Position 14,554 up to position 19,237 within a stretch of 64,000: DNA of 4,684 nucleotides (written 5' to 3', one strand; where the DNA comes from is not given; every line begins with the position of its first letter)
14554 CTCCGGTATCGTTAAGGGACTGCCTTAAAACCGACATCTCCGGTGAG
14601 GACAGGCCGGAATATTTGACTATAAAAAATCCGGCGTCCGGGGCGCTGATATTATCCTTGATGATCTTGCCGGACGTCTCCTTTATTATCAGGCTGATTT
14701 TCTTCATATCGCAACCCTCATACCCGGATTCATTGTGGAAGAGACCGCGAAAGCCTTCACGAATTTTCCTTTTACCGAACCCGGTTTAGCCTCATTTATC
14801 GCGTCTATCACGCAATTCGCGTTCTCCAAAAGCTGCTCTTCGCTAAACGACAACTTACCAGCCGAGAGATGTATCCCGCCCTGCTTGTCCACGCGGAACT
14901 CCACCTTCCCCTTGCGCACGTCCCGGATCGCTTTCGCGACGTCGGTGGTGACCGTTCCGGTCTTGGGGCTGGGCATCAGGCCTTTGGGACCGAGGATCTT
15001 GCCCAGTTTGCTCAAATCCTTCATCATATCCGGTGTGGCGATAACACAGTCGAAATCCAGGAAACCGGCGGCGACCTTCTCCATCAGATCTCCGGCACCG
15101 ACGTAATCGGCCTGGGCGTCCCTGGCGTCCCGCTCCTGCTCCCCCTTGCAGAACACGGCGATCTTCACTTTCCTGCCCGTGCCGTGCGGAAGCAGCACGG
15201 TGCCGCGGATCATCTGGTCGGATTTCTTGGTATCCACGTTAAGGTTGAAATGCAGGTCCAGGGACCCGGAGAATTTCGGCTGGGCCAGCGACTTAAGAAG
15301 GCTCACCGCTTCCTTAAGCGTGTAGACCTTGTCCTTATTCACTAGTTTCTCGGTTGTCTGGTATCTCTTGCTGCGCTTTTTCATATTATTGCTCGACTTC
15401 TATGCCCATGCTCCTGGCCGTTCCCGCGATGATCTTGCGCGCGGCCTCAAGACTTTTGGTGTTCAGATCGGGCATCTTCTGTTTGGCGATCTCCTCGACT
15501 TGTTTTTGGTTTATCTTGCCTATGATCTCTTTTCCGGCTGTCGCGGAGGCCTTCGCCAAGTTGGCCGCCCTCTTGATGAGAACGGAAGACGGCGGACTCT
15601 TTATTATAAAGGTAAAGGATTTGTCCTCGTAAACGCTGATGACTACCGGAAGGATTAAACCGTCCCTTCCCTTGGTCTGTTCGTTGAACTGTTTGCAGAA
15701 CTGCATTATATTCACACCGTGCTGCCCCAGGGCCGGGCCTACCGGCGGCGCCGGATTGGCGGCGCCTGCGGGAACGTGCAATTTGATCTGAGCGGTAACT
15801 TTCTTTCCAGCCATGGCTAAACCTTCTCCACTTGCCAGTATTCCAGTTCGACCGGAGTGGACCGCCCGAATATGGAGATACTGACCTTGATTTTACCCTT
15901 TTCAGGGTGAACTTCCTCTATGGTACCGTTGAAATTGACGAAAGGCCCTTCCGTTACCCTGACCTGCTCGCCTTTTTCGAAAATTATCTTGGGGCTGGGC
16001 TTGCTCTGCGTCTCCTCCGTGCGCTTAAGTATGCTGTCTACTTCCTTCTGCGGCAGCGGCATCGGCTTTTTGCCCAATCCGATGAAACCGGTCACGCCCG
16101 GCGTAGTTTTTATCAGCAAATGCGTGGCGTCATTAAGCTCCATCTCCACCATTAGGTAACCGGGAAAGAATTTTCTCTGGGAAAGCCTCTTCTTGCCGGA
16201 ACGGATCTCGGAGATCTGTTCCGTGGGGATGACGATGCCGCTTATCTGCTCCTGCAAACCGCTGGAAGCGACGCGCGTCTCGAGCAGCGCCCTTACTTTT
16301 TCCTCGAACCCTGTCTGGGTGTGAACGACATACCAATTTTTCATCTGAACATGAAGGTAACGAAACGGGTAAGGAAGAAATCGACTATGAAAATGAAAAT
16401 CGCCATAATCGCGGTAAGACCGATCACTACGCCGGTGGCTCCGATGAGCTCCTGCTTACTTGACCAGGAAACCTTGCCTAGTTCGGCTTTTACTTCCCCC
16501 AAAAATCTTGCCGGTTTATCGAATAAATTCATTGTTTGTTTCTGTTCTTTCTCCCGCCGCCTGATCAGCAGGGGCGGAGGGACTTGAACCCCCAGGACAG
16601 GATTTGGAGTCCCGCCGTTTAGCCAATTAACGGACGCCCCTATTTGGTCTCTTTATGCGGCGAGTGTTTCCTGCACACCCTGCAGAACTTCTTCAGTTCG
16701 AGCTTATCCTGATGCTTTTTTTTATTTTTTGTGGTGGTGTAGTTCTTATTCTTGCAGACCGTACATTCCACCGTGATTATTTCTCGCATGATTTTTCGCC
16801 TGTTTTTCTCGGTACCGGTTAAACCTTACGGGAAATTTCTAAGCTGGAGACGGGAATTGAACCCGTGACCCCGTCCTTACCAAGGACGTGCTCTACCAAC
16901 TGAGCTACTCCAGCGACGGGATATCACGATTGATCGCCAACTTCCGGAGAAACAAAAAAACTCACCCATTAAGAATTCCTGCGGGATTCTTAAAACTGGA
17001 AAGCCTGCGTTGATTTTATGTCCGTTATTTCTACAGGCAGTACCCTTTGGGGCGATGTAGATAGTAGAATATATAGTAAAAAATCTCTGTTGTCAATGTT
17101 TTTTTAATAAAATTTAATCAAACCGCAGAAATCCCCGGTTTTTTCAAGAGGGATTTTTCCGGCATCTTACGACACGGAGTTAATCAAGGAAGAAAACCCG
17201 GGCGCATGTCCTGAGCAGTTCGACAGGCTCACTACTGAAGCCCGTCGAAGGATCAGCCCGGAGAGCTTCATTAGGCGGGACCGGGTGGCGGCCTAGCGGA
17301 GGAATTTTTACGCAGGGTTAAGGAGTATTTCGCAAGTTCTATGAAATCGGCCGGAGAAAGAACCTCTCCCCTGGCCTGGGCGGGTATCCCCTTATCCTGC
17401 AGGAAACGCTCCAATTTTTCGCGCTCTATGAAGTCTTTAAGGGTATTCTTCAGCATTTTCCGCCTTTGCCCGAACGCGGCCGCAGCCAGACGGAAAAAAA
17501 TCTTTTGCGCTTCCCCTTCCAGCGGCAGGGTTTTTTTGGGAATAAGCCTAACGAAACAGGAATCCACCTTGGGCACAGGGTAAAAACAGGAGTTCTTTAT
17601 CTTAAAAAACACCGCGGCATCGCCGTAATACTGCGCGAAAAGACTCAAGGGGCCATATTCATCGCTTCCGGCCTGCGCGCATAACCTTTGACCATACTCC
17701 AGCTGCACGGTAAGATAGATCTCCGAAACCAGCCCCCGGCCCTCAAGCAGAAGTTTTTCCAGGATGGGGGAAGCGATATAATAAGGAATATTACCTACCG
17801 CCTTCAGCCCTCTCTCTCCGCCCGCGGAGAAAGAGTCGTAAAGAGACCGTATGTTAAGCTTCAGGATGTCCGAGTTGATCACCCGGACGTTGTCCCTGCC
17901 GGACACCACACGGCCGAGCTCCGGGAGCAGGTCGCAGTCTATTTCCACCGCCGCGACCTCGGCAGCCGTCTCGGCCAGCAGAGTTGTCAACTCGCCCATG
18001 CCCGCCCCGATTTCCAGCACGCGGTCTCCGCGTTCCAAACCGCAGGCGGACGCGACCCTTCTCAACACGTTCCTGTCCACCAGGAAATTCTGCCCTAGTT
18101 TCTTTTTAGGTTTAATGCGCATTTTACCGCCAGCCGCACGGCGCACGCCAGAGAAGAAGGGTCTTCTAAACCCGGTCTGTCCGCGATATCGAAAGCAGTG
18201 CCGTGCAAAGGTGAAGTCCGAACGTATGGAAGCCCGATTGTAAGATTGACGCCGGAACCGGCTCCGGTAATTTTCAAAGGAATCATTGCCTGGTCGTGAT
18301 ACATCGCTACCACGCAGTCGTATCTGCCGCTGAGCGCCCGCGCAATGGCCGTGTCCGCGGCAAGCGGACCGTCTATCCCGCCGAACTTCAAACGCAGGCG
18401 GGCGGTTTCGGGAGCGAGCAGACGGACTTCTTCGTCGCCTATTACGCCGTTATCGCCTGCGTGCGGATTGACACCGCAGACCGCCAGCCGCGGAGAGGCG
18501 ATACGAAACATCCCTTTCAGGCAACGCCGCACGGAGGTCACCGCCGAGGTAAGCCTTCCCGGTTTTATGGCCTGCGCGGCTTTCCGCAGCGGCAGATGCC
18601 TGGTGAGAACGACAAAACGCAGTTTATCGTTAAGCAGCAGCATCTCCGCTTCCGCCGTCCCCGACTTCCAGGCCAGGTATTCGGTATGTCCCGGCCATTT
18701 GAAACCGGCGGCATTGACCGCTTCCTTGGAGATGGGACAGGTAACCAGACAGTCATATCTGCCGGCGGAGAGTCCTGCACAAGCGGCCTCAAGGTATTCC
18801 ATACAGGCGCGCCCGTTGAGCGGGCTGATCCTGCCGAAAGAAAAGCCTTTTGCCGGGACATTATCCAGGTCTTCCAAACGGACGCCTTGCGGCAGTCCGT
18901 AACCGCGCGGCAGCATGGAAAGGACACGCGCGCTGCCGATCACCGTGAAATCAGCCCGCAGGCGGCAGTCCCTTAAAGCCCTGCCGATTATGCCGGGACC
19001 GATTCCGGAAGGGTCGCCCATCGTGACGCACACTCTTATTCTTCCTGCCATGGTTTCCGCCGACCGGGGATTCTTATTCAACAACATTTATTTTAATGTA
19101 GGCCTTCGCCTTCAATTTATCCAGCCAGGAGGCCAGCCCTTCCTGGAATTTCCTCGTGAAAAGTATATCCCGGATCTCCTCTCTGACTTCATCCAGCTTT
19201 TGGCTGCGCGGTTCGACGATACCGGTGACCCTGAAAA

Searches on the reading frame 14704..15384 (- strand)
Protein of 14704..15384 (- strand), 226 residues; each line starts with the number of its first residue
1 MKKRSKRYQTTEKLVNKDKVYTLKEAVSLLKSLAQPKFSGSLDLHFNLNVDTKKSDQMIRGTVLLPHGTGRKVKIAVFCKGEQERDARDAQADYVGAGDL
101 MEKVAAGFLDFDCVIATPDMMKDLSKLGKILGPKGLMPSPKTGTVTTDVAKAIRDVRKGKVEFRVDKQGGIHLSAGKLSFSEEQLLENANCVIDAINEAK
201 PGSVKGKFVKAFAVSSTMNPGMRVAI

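Call 17: search_protein_families(library=pfam, max_evalue=0.00001, proteins=[window:14704-15384:-])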
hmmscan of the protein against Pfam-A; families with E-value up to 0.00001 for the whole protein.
window:14704-15384:- (226 aa): 1 family
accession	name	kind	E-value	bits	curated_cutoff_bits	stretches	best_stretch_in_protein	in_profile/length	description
PF00687.26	Ribosomal_L1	-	9.4e-64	215.1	32.2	1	30-220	1-198/198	Ribosomal protein L1p/L10e family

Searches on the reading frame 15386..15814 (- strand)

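Call 17: search_protein_families(library=pfam, max_evalue=0.00001, proteins=[window:15386-15814:-])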
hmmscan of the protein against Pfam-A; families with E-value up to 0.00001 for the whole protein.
window:15386-15814:- (142 aa): 2 families
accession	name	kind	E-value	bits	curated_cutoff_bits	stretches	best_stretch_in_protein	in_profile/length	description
PF03946.19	Ribosomal_L11_N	-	2.7e-29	101.1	32.9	1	10-67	1-58/58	Ribosomal protein L11, N-terminal domain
PF00298.24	Ribosomal_L11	-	2.6e-26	92.3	21.4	1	72-140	1-69/69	Ribosomal protein L11, RNA binding domain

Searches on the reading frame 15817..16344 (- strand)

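Call 17: search_protein_families(library=pfam, max_evalue=0.00001, proteins=[window:15817-16344:-])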
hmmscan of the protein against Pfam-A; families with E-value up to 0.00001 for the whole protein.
window:15817-16344:- (175 aa): 2 families
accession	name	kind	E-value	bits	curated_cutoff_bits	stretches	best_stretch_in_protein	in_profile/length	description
PF02357.24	NusG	-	1.6e-26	93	22.2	1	2-105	1-92/93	Transcription termination factor nusG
PF00467.35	KOW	-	5e-07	29.7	22.3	1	124-154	1-31/32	KOW motif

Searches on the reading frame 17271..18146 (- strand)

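Call 17: search_protein_families(library=pfam, max_evalue=0.00001, proteins=[window:17271-18146:-])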
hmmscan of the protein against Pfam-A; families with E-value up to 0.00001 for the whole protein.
window:17271-18146:- (291 aa): 1 family
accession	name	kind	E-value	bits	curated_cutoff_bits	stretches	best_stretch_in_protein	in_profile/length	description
PF00398.26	RrnaAD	-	5.6e-56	190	24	1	13-274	4-260/263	Ribosomal RNA adenine dimethylase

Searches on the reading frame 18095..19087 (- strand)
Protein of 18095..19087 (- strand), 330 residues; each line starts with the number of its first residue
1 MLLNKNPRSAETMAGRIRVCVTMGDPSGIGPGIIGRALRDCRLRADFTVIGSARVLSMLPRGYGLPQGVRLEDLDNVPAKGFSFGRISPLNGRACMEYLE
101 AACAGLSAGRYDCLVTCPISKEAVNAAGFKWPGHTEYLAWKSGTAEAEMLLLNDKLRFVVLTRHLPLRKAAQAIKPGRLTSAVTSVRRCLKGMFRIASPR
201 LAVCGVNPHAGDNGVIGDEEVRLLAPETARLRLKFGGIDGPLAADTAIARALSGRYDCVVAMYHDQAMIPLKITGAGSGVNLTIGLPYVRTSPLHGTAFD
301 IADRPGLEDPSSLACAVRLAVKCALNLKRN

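Call 18: search_protein_families(library=pfam, max_evalue=0.00001, proteins=[window:18095-19087:-])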
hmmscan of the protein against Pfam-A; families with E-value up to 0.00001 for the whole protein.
window:18095-19087:- (330 aa): 1 family
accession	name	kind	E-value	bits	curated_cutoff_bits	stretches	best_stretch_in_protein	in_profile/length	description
PF04166.17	PdxA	-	8.5e-84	281.8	27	1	72-320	40-286/286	Pyridoxal phosphate biosynthetic protein PdxA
